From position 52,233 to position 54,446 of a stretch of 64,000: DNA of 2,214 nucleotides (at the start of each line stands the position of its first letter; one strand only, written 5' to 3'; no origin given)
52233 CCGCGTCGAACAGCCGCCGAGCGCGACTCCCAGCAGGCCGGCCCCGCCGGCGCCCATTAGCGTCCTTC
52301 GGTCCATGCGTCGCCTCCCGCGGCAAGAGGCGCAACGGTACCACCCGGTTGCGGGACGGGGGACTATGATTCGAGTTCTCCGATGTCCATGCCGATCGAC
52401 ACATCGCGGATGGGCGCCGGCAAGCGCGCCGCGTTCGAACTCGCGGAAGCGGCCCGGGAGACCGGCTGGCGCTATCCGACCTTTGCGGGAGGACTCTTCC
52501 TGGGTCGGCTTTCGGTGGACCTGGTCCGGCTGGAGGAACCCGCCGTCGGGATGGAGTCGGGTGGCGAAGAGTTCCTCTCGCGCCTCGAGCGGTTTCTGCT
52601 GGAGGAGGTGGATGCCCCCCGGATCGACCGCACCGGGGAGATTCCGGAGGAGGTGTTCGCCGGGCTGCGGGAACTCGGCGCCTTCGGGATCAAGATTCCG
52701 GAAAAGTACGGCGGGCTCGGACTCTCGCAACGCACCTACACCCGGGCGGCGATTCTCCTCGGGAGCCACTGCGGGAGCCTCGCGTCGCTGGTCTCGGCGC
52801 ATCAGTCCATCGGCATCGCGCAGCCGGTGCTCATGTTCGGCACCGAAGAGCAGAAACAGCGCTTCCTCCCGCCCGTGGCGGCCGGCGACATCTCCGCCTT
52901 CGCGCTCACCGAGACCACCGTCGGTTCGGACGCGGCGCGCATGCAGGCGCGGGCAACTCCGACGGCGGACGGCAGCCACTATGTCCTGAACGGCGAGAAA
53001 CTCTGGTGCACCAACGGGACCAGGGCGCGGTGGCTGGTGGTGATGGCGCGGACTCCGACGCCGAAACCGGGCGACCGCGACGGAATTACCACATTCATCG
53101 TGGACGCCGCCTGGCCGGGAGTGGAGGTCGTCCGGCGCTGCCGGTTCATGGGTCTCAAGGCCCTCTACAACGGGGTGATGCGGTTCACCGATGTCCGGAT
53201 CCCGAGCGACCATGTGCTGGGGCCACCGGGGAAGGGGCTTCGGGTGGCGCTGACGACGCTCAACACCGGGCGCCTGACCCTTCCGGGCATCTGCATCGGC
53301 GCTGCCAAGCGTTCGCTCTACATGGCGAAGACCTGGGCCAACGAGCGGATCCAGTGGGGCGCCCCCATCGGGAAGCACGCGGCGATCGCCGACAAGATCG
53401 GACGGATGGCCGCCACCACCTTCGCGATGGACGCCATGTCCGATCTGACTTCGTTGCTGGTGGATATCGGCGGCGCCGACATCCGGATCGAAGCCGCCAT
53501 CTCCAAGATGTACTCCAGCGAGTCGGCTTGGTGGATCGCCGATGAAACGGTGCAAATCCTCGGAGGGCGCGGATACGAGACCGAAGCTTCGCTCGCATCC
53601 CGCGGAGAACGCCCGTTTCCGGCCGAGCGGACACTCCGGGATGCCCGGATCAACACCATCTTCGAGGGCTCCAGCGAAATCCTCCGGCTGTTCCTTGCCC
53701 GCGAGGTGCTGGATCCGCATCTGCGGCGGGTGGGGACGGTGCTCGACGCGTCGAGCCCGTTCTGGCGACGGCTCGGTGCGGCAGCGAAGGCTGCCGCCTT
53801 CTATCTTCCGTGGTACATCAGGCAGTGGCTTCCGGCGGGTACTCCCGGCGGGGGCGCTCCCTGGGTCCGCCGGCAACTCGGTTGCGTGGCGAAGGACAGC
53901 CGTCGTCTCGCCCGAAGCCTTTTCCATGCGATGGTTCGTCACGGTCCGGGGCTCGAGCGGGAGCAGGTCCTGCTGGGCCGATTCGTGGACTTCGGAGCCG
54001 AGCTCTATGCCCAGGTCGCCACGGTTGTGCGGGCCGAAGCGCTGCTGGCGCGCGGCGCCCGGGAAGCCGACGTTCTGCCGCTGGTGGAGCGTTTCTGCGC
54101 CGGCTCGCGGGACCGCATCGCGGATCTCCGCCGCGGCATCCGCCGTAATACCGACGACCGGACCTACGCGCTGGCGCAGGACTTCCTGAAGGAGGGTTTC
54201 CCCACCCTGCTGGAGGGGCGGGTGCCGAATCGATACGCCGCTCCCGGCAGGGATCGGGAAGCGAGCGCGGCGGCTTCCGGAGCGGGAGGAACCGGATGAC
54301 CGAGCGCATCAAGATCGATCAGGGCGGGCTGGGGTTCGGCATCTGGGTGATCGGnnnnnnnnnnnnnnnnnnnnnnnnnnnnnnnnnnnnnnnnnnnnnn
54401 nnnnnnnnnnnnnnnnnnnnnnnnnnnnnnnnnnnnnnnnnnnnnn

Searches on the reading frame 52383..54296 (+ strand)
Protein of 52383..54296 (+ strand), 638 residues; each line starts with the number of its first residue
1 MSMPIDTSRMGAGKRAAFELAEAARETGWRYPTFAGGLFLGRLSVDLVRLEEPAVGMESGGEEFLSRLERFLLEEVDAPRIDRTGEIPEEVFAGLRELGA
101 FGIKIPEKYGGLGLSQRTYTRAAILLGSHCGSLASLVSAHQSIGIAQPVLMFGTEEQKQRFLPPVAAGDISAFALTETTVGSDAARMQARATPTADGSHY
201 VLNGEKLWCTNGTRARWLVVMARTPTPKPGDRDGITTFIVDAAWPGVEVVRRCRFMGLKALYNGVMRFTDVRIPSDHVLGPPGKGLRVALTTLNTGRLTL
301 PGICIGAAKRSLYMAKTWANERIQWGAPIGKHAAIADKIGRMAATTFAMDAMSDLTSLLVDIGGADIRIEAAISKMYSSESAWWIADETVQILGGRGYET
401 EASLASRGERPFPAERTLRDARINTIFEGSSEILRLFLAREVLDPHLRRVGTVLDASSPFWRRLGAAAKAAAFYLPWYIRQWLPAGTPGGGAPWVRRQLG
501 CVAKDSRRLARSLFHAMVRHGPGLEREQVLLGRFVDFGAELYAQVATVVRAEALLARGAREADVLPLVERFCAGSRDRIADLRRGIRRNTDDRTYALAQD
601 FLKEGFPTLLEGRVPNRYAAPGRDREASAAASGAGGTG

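Call 30: find_homologous_proteins(query=window:52383-54296:+, max_evalue=1e-50)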
Query window:52383-54296:+ (638 aa): 8000 proteins with E <= 1e-50 among 8000 candidates; the best 120 are listed.
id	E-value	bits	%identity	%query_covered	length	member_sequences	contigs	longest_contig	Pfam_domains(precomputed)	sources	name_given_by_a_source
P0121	0.0e+0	1429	100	100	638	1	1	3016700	PF02770.25,PF00441.30,PF08028.17,PF02771.22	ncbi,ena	-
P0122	0.0e+0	1220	86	99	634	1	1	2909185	PF02770.25,PF00441.30,PF08028.17,PF02771.22,PF21343.3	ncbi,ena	-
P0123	0.0e+0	1218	87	98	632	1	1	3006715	PF02770.25,PF00441.30,PF08028.17,PF02771.22,PF21343.3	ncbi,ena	-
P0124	0.0e+0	1216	88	98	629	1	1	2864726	PF02770.25,PF00441.30,PF08028.17,PF02771.22,PF21343.3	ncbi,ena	-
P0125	0.0e+0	1129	83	98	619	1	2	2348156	PF02770.25,PF00441.30,PF08028.17,PF02771.22,PF21343.3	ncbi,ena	-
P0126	0.0e+0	1119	81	97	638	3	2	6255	PF02770.25,PF00441.30,PF02771.22,PF21343.3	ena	-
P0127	0.0e+0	1116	80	97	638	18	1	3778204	PF02770.25,PF00441.30,PF02771.22,PF21343.3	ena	-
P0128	0.0e+0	1115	80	97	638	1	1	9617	PF02770.25,PF00441.30,PF02771.22,PF21343.3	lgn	-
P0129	0.0e+0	1115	81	97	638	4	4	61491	PF02770.25,PF00441.30,PF02771.22,PF21343.3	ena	-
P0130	0.0e+0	1114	80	97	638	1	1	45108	PF02770.25,PF00441.30,PF02771.22,PF21343.3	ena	-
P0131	0.0e+0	1114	81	97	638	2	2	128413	PF02770.25,PF00441.30,PF02771.22,PF21343.3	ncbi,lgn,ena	-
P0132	0.0e+0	1114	80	97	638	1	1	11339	PF02770.25,PF00441.30,PF02771.22,PF21343.3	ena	-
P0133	0.0e+0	1113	80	97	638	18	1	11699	PF02770.25,PF00441.30,PF02771.22,PF21343.3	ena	-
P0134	0.0e+0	1112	80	97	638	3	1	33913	PF02770.25,PF00441.30,PF02771.22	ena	-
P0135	0.0e+0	1109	80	98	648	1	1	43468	PF02770.25,PF00441.30,PF02771.22,PF21343.3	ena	-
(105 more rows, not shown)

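Call 31: find_encoding_contigs(protein=P0121, flank=10000, max_places=5)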
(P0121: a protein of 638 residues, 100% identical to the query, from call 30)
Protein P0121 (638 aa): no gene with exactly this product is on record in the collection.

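Call 32: find_encoding_contigs(protein=P0124, flank=10000, max_places=3)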
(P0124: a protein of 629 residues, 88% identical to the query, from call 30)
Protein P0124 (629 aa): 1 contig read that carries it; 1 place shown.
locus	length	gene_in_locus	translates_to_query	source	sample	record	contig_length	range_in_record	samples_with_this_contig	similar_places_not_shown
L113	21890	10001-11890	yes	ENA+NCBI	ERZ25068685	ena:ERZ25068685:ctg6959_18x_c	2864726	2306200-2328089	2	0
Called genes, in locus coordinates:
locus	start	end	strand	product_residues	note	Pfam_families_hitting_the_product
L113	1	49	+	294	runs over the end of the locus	PF00903:Glyoxalase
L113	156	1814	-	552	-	PF01609:DDE_Tnp_1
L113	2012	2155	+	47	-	-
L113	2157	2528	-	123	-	PF07386:DUF1499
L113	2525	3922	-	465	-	PF02127:Peptidase_M18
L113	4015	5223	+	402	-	PF01244:Peptidase_M19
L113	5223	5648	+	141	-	-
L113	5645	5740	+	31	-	-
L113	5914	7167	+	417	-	PF00474:SSF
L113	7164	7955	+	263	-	PF00106:adh_short, PF08659:KR, PF13561:adh_short_C2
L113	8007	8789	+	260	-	-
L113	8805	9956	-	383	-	PF01266:DAO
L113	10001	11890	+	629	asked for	PF02771:Acyl-CoA_dh_N, PF08028:Acyl-CoA_dh_2 (faint), PF21343:ACAD9-ACADV_C (faint), PF02770:Acyl-CoA_dh_M, PF00441:Acyl-CoA_dh_1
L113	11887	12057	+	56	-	-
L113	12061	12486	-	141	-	PF01850:PIN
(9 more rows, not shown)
